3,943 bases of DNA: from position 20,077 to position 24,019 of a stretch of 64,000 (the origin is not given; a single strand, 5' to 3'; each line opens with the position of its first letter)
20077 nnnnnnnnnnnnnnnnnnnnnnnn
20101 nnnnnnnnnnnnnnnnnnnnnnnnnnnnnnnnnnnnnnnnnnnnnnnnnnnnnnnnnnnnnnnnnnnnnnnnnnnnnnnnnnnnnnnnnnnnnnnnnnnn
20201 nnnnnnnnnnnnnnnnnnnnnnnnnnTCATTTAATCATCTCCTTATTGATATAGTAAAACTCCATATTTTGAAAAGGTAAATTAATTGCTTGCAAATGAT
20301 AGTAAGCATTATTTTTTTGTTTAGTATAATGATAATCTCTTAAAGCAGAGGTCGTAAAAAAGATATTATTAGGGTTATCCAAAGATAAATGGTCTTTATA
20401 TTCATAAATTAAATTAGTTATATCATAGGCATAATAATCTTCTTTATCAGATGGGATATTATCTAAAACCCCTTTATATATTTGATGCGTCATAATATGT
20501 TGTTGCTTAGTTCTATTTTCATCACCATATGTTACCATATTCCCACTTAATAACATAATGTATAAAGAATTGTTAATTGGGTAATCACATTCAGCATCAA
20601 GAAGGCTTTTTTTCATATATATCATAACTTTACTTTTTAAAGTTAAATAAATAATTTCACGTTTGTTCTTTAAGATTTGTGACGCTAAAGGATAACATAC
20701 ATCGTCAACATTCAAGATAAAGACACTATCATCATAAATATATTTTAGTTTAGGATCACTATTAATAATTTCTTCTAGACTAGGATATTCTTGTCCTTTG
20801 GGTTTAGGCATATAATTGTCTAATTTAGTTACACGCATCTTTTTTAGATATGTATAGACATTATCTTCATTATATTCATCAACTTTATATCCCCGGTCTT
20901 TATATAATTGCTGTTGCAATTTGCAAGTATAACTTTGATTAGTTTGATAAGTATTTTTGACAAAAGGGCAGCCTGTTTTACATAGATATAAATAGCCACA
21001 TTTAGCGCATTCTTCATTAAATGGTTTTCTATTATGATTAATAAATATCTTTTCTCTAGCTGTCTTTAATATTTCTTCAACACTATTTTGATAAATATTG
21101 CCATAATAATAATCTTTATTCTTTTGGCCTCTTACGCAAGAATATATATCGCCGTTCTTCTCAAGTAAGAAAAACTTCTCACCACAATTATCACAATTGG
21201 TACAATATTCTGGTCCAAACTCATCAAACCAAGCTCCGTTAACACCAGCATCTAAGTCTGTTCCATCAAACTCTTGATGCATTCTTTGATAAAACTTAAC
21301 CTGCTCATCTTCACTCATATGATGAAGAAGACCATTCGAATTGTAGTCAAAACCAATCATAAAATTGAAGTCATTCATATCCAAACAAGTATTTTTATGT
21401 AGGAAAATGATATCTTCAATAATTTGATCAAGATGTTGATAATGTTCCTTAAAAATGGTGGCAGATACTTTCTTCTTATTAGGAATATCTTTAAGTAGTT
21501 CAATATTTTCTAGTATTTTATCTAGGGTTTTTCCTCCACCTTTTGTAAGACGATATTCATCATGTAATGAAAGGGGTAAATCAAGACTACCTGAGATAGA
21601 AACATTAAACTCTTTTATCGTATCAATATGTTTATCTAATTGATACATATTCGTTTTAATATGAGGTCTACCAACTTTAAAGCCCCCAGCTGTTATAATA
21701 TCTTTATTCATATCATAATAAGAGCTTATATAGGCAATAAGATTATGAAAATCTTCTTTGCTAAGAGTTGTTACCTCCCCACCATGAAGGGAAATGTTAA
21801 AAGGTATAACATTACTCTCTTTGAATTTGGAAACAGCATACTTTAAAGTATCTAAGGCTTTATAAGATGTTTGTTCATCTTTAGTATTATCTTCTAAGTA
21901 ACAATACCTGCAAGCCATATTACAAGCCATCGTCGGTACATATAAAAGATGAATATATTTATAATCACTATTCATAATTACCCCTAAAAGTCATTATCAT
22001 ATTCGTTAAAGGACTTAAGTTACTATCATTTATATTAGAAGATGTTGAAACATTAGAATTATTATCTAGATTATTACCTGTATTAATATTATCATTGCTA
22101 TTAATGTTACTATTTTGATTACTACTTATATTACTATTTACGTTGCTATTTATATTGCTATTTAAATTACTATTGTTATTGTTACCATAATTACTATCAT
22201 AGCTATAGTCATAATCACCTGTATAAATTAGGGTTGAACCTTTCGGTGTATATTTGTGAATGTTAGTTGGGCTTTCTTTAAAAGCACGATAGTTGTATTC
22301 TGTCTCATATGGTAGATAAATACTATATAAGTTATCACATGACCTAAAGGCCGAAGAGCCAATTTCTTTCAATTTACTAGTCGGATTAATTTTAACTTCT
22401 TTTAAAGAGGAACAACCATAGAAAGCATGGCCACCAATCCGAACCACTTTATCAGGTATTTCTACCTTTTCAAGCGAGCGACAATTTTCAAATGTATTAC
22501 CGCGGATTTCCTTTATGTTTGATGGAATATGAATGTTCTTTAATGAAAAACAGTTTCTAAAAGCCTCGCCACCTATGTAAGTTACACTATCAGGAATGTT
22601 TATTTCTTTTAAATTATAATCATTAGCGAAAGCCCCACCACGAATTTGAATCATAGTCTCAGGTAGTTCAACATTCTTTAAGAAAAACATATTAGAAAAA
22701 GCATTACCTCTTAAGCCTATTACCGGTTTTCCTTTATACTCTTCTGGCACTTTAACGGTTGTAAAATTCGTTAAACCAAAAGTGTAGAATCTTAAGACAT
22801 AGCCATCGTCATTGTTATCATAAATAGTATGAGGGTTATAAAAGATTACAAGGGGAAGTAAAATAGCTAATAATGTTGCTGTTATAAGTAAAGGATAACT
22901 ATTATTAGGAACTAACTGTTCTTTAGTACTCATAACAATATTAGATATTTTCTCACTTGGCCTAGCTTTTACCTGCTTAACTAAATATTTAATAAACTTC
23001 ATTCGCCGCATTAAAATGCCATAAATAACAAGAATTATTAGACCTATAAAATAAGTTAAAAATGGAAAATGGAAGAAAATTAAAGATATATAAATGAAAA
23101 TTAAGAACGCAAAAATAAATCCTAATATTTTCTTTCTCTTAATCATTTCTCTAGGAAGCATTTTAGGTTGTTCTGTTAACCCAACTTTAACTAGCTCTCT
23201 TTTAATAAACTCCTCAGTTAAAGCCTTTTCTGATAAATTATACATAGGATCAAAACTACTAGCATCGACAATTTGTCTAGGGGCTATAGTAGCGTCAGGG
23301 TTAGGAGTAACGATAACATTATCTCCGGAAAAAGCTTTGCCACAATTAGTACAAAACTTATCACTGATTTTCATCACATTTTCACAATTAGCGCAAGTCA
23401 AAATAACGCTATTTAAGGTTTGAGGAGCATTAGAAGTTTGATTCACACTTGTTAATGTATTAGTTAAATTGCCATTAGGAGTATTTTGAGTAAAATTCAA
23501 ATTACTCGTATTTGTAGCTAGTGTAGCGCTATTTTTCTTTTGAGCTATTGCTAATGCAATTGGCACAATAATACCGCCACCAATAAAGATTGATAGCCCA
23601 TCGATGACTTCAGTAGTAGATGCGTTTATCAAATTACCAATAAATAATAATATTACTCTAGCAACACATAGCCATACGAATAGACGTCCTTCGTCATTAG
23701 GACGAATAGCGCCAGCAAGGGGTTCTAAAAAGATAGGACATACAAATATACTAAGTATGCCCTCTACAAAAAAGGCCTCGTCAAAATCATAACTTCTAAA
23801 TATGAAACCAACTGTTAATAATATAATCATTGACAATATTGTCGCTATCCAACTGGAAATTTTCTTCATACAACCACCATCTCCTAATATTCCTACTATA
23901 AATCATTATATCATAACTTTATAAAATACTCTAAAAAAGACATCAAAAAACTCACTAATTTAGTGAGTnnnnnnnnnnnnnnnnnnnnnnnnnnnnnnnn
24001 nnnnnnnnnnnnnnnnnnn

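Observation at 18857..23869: Tightly coupled four-gene radical SAM/SPASM cassette inserted between ychF and rpsF-ssb-rpsR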

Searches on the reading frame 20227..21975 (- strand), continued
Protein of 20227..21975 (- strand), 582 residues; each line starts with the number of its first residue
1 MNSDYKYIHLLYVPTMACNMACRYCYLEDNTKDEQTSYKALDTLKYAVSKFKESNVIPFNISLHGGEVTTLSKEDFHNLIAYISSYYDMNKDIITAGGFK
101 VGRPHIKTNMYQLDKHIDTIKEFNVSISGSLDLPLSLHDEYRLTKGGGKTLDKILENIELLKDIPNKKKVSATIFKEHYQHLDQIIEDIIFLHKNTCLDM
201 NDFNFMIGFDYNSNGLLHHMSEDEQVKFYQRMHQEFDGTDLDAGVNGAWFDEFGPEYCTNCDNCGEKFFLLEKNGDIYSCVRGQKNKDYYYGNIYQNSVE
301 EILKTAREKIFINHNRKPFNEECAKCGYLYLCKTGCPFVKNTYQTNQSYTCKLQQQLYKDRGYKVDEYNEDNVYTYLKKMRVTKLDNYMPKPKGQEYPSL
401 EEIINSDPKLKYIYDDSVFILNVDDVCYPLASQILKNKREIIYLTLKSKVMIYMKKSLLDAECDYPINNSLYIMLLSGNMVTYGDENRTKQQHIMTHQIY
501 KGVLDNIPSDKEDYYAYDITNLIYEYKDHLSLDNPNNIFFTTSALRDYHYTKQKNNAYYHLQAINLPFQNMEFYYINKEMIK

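Call 79: search_dna_similar(query=window:20227-21975:-, collection=plasmids, mode=protein, max_rows=20)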
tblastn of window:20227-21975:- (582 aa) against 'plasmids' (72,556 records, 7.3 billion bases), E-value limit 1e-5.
Records with a match: 44; places in all: 47; records where one place covers at least 80% of the query: 1.
Best place of each record, by identity: <60% 44.
By first word of the organism name: Pantoea 5; Bacillus 5; Methylocystis 3; Aureibacter 3; Providencia 2; Paraclostridium 2; Paracoccus 2; Salmonella 2; Campylobacter 1; Phocaeicola 1; and 18 more.
By predicted mobility (MOB-suite, as given by PLSDB): non-mobilizable 34; conjugative 6; mobilizable 4.
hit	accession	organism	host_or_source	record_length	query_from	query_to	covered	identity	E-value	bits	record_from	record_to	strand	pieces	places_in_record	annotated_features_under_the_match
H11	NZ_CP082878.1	Campylobacter coli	-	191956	10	578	98%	34.4%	3e-89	309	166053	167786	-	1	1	radical SAM protein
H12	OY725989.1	Phocaeicola massiliensis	-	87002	6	337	57%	26.4%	1e-11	76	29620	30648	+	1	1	record has no annotation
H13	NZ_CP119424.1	Photobacterium sp. DA100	-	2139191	14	337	56%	26.7%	5e-13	80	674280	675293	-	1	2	none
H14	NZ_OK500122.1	Providencia alcalifaciens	-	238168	7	351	59%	24.9%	4e-7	61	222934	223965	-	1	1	anaerobic sulfatase maturase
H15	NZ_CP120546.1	Providencia sp. PROV024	swine,pig manure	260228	7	351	59%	24.9%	4e-7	61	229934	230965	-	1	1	anaerobic sulfatase maturase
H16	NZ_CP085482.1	Proteus sp. NMG38-2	swine,feces of swine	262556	7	351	59%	24.9%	4e-7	61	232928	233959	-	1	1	anaerobic sulfatase maturase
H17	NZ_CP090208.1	Pantoea agglomerans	pure culture,Braised chicken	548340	6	337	57%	25.2%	1e-14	85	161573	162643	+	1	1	anaerobic sulfatase maturase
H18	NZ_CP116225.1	Actinomyces oris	Homo sapiens,Cell culture,oral cavity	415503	9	371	62%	23.0%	1e-6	60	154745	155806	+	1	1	radical SAM protein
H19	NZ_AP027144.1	Methylocystis iwaonis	-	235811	1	324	56%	25.7%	5e-7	61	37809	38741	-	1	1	radical SAM protein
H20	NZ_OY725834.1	Parabacteroides distasonis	-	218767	1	337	58%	24.7%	1e-9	69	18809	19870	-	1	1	anaerobic sulfatase-maturation protein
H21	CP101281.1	Burkholderia sp. FXe9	bacteria,soil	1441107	17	357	59%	24.4%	3e-9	68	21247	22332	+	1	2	SPASM domain-containing protein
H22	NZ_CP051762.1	Sarcina sp. JB2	Pan troglodytes verus (Western ...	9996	6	351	59%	24.0%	5e-7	61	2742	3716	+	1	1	radical SAM protein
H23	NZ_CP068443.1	Pantoea agglomerans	Fungi,tissue sample,perithecium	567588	6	337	57%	24.9%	1e-13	82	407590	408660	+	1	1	anaerobic sulfatase maturase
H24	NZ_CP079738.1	Paraclostridium bifermentans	whole organism,soil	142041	8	338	57%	25.0%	2e-6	59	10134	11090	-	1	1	ctpM: radical SAM/SPASM domain Clo7bot peptide maturase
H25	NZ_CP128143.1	Bacillus mycoides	bacterial isolate,field soil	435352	12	364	61%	23.4%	2e-7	62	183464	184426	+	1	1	radical SAM/SPASM domain-containing protein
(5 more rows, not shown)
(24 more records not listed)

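Call 88: search_protein_families(library=phrogs, proteins=[L005:7351-7983:+, L005:6235-7338:+, L005:9736-10119:+, L005:10119-11129:+], max_evalue=0.001)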
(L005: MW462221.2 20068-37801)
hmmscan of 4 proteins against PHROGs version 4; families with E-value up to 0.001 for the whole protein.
L005:7351-7983:+ (211 aa): 3 families
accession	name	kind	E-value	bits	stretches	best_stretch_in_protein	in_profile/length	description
phrog_10241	-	unknown function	2.3e-143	476.2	1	1-211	1-211/211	-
phrog_6034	-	unknown function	1.2e-09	39.2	1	136-209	83-162/164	-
phrog_14311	-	unknown function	1.4e-06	29.4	1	137-209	60-138/140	-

L005:6235-7338:+ (368 aa): 25 families
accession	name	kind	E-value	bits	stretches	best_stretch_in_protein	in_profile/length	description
phrog_14531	-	unknown function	4.2e-111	372.4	1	1-245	1-244/343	-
phrog_1162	-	tail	7.8e-88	295.8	1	1-345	1-353/354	tail fiber protein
phrog_1780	-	tail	1.5e-57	196.9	1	3-204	3-193/855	tail collar fiber protein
phrog_327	-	tail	5.7e-45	155.7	1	4-239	6-255/618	tail protein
phrog_2137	-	tail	1.3e-40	140.6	1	1-239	1-245/267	tail fiber protein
phrog_988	-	tail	3e-38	133.5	1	4-154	4-157/574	tail protein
phrog_6202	-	tail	2.6e-37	130.3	1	4-229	3-235/636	tail fiber protein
phrog_381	-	tail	1.7e-34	121.1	1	5-185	4-157/566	tail fiber protein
phrog_5181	-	unknown function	5.5e-34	118.5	1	4-165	3-166/763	-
phrog_11518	-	tail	1.3e-33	117.2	1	4-153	2-155/812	tail fiber protein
phrog_4618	-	tail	2.3e-31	110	1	4-209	3-219/413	tail collar fiber protein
phrog_10153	-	tail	2e-30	107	1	5-236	4-229/327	tail fiber protein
phrog_295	-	tail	3.9e-30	106.3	1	2-231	162-393/794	tail fiber protein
phrog_30680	-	unknown function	9.7e-22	78.5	1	5-152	2-152/342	-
phrog_14570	-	unknown function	1.6e-21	77.6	1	4-160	6-164/540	-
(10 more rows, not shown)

L005:9736-10119:+ (128 aa): 1 family
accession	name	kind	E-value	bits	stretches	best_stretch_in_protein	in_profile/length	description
phrog_1158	-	tail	1.8e-49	169.2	1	1-127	6-140/205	tail assembly chaperone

L005:10119-11129:+ (337 aa): 4 families
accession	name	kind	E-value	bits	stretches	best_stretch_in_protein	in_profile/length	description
phrog_5132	-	unknown function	3.9e-179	596.8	1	1-315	88-411/411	-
phrog_16233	-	tail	1.4e-32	113.5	1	63-275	1107-1318/1357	tail fiber protein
phrog_24887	-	unknown function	2.1e-31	110.1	1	65-274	385-593/633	-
phrog_31410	-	unknown function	4.3e-31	108.7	1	65-273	707-914/955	-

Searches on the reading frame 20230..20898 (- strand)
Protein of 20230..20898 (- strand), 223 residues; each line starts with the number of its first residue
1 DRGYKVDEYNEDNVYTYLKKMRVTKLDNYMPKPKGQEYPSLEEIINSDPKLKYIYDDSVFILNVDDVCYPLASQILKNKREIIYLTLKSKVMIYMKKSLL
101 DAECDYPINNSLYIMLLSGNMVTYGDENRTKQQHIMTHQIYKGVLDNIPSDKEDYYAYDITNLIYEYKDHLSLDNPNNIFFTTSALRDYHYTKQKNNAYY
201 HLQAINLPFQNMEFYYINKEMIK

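Call 26: search_protein_representatives(protein=window:20230-20898:-)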
Query: 223 residues. Proteins with E-value up to 0.001 (for the whole library): 102; up to 1e-10: 75; up to 1e-30: 21. The best 102 are listed.
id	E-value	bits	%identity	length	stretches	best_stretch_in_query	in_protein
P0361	9.8e-78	277.0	58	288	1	1-218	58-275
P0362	1.1e-70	253.9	63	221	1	7-218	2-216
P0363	4.8e-64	232.2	68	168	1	62-221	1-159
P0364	2.4e-54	200.5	59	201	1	29-186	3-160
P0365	2.9e-51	190.4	46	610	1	12-215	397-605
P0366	3.7e-47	177.0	64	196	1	99-219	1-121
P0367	1.1e-44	168.9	56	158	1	90-220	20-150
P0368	1.4e-44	168.6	66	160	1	63-183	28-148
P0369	4.8e-44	166.8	62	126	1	95-220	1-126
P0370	9.6e-44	165.9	46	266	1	31-220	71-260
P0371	3.0e-39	151.2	41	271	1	8-217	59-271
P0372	4.1e-38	147.5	53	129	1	39-164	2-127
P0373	2.2e-37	145.1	37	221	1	29-217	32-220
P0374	7.5e-37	143.4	39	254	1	34-216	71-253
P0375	1.0e-36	142.9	41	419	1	30-221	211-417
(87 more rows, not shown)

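Call 49: search_solved_structures(query=window:20230-20898:-, max_evalue=10)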
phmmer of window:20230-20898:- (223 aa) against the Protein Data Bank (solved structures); distinct sequences matched with E-value up to 10: 1.
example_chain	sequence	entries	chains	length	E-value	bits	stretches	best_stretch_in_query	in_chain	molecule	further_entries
3j25_A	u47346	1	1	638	0.28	14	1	30-105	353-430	Tetracycline resistance protein tetM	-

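Call 63: predict_structure(alignment_id=A4)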
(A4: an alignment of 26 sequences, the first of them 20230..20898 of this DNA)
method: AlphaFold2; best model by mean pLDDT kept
length: 223 residues; sequences in the alignment: 26
mean_pLDDT: 88.9   pTM: 0.81
mean pLDDT of the five models: 88.9, 87.7, 87.3, 86.5, 85.9
residues with pLDDT >= 90: 154; 70-90: 44; 50-70: 20; < 50: 5
segments of 3 or more residues with pLDDT < 50: 1-5
pLDDT, mean of each block of 10 residues (from residue 1): 49 71 71 71 93 95 97 92 97 97 84 98 94 98 96 98 97 97 96 91 89 93 71
secondary structure, 60 per line:
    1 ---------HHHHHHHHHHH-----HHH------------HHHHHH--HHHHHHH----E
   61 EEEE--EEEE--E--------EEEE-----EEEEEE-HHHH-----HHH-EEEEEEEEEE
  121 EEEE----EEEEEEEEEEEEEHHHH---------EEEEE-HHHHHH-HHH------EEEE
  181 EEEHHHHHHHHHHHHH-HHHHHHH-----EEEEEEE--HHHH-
elements in order: H10-20 H41-46 H49-55 E60-64 E67-70 E82-85 E91-96 H98-101 E111-124 E129-141 H142-145 E155-159 H161-166 E177-183 H184-196 H198-204 E210-216 H219-222

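Call 66: fold_search(model_id=the predicted structure, library=pdb)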
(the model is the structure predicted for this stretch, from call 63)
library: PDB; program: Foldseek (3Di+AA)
matches with E <= 10: 715; with E <= 0.001: 1
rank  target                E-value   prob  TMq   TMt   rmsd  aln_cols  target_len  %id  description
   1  5ffo_D                4.6e-04  0.25  0.15  0.12  19.8       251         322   13  Integrin alpha V beta 6 in complex with pro-TGF-beta (released 2017-01-25)
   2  8vsd_E                1.1e-03  0.28  0.16  0.13  24.2       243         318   11  avb8/L-TGF-b1/GARP (released 2024-09-11)
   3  5ffo_H                1.3e-03  0.20  0.15  0.12  19.9       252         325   13  Integrin alpha V beta 6 in complex with pro-TGF-beta (released 2017-01-25)
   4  8vsc_B                1.4e-03  0.20  0.14  0.11  23.2       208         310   13  L-TGF-b1/GARP (released 2024-09-11)
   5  5vqf_D                2.1e-03  0.21  0.15  0.11  18.0       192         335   11  Crystal Structure of pro-TGF-beta 1 (released 2017-11-15)
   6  6oe6_B                2.8e-03  1.00  0.31  0.54   6.0       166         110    6  Structure of a Uncharacterized protein from Leptospira interrogans serogroup Icterohaemorrhagiae serovar Copenhageni ( (released 2019-04-17)
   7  6oe6_A                3.0e-03  0.99  0.29  0.46   9.0       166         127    6  Structure of a Uncharacterized protein from Leptospira interrogans serogroup Icterohaemorrhagiae serovar Copenhageni ( (released 2019-04-17)
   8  5vqp_A                3.8e-03  0.18  0.15  0.11  18.3       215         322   11  Crystal structure of human pro-TGF-beta1 (released 2017-11-15)
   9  5vqf_A                7.4e-03  0.13  0.14  0.11  18.5       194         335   10  Crystal Structure of pro-TGF-beta 1 (released 2017-11-15)
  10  8rex_C                8.4e-03  0.16  0.14  0.15  18.0       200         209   12  CryoEM structure of mouse GARP-lTGFbeta1 in complex with a Fab fragment derived from an activating antibody. (released 2025-06-25)
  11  5vqf_C                8.4e-03  0.12  0.14  0.11  19.1       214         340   13  Crystal Structure of pro-TGF-beta 1 (released 2017-11-15)
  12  8rex_A                1.1e-02  0.14  0.15  0.15  19.1       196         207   11  CryoEM structure of mouse GARP-lTGFbeta1 in complex with a Fab fragment derived from an activating antibody. (released 2025-06-25)
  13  4f38_B                1.7e-02  0.47  0.28  0.32  16.1       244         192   10  Crystal structure of geranylgeranylated RhoA in complex with RhoGDI in its active GPPNHP-bound form (released 2012-05-23)
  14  4gej_J                1.8e-02  0.44  0.22  0.33   8.9       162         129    7  N-terminal domain of VDUP-1 (released 2013-02-27)
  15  1hh4_D                3.0e-02  0.28  0.23  0.27  13.2       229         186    7  Rac1-RhoGDI complex involved in NADPH oxidase activation (released 2001-08-28)
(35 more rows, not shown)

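Call 81: fold_search(model_id=the predicted structure, library=viral)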
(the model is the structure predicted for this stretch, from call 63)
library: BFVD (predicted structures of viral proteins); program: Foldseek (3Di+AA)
matches with E <= 10: 742; with E <= 0.001: 0
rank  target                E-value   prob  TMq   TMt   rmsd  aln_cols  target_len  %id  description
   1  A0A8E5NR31            4.8e-03  0.80  0.27  0.19   9.2       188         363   11  (no name in the UniProt tables at hand)
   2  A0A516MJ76            1.5e-02  0.97  0.28  0.43   6.7       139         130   10  (no name in the UniProt tables at hand)
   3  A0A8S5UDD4            1.5e-02  0.54  0.26  0.17  13.9       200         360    6  Uncharacterized protein [Siphoviridae sp. ct13O11]
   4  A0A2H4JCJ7            1.6e-02  0.89  0.30  0.44   7.8       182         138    8  Uncharacterized protein [uncultured Caudovirales phage]
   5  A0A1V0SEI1            1.9e-02  0.54  0.28  0.08  19.7       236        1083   10  Endonuclease/exonuclease/phosphatase family protein [Indivirus ILV1]
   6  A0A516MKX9            2.2e-02  0.84  0.35  0.19  11.2       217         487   10  (no name in the UniProt tables at hand)
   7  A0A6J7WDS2            3.0e-02  0.13  0.17  0.18  15.4       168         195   13  Uncharacterized protein [uncultured Caudovirales phage]
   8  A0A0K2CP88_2          4.5e-02  0.13  0.15  0.06  16.8       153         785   16  Carbohydrate-binding module family 96 domain-containing protein [Brevibacillus phage SecTim467]
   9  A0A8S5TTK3            5.1e-02  0.44  0.24  0.31   9.2       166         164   10  Uncharacterized protein [Siphoviridae sp. ct5jB2]
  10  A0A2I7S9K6            5.1e-02  0.35  0.28  0.21  16.7       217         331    7  (no name in the UniProt tables at hand)
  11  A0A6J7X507            5.1e-02  0.33  0.26  0.10  12.6       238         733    8  Uncharacterized protein [uncultured Caudovirales phage]
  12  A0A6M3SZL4            9.4e-02  0.69  0.29  0.11   7.3       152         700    6  Minor tail protein [Microbacterium phage Truong]
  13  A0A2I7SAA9            1.1e-01  0.09  0.17  0.15  22.0       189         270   12  (no name in the UniProt tables at hand)
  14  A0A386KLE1            1.2e-01  0.35  0.26  0.12   7.1       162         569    7  Minor tail protein [Microbacterium phage Burro]
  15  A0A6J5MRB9            1.3e-01  0.47  0.25  0.16   7.5       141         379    8  Uncharacterized protein [uncultured Caudovirales phage]
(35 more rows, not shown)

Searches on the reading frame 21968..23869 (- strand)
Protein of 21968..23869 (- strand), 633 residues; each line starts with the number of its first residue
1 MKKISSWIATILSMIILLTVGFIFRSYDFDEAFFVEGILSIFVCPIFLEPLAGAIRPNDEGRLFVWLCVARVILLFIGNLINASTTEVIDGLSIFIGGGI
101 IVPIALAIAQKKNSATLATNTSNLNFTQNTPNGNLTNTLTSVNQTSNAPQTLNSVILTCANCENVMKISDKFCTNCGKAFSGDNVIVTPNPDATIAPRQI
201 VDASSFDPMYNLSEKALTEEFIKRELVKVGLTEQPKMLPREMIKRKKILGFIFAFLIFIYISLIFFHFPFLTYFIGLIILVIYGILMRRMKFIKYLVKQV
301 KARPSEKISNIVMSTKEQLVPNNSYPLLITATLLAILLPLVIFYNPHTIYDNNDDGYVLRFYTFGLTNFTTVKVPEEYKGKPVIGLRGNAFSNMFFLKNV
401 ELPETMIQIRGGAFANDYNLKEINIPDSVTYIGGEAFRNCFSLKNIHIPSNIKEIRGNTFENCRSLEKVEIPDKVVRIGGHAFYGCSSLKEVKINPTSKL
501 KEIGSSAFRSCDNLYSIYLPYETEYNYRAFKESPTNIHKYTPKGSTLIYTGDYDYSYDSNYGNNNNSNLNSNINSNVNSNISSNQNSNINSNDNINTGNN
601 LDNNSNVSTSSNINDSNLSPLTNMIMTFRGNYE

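Call 3: search_protein_families(library=pfam, proteins=[window:21968-23869:-], max_evalue=0.1)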
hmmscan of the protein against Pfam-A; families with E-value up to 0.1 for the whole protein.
window:21968-23869:- (633 aa): 7 families
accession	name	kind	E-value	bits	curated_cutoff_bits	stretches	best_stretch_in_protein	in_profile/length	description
PF13306.12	LRR_5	-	4.4e-65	217.8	27.7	3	408-533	2-123/127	BspA type Leucine rich repeat region (6 copies)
PF13248.11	Zn_ribbon_3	-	0.0015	18.4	27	1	158-178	4-24/26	zinc-ribbon domain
PF17032.10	Zn_ribbon_15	-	0.0044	18.2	28.9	1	130-177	51-73/73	zinc-ribbon family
PF12773.13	DZR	-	0.0045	17.6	27.3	1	157-177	25-45/45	Double zinc ribbon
PF18912.6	DZR_2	-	0.011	16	27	1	158-183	23-49/56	Double zinc ribbon domain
PF13240.11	Zn_Ribbon_1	-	0.016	15.4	25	1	159-179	2-22/23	zinc-ribbon domain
PF08772.16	Zn_ribbon_NOB1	-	0.018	15.6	24.9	1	152-179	4-32/72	Nin one binding (NOB1) Zn-ribbon like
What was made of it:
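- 21968..23869 (-): Gene 1: polytopic membrane protein with a cytosolic Zn ribbon (residues 159-176), an extracellular BspA-type LRR_5 domain and a non-conserved Asn/Ser-rich tail. It is a lineage-specific partner found in Firmicutes and Bacteroidota. PF13306 E 4.4e-65 (call 3).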

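Call 4: search_protein_families(library=ncbifam, proteins=[window:21968-23869:-], max_evalue=0.1)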
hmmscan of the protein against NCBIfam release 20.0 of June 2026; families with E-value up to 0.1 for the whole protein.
window:21968-23869:- (633 aa): 3 families
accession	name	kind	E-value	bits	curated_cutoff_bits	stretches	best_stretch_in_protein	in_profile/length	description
NF047961.1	adhesin_HupY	equivalog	6.6e-13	47.6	1250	1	387-521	179-308/978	leucine-rich repeat adhesin HupY/LrrG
NF038219.1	IcmV_IVB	equivalog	0.0048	17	100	1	216-301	48-133/149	type IVB secretion system protein IcmV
NF045510.1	4Cys_prefix_kin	domain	0.086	13.1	24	0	158-177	6-23/26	4-Cys prefix domain-containing protein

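Call 5: search_protein_families(library=padloc, proteins=[window:21968-23869:-], max_evalue=0.1)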
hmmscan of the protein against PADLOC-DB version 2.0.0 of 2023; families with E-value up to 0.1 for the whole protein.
window:21968-23869:- (633 aa): 0 families

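Call 6: search_protein_families(library=phrogs, proteins=[window:21968-23869:-], max_evalue=0.1)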
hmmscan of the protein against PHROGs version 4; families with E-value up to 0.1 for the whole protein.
window:21968-23869:- (633 aa): 3 families
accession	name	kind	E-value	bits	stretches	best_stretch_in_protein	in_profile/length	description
phrog_35892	-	unknown function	8.8e-25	87.5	1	372-525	531-682/1181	-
phrog_18805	-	unknown function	4.9e-17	62.9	1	384-518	268-404/457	-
phrog_2546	-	unknown function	0.022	16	1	158-184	2-28/180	-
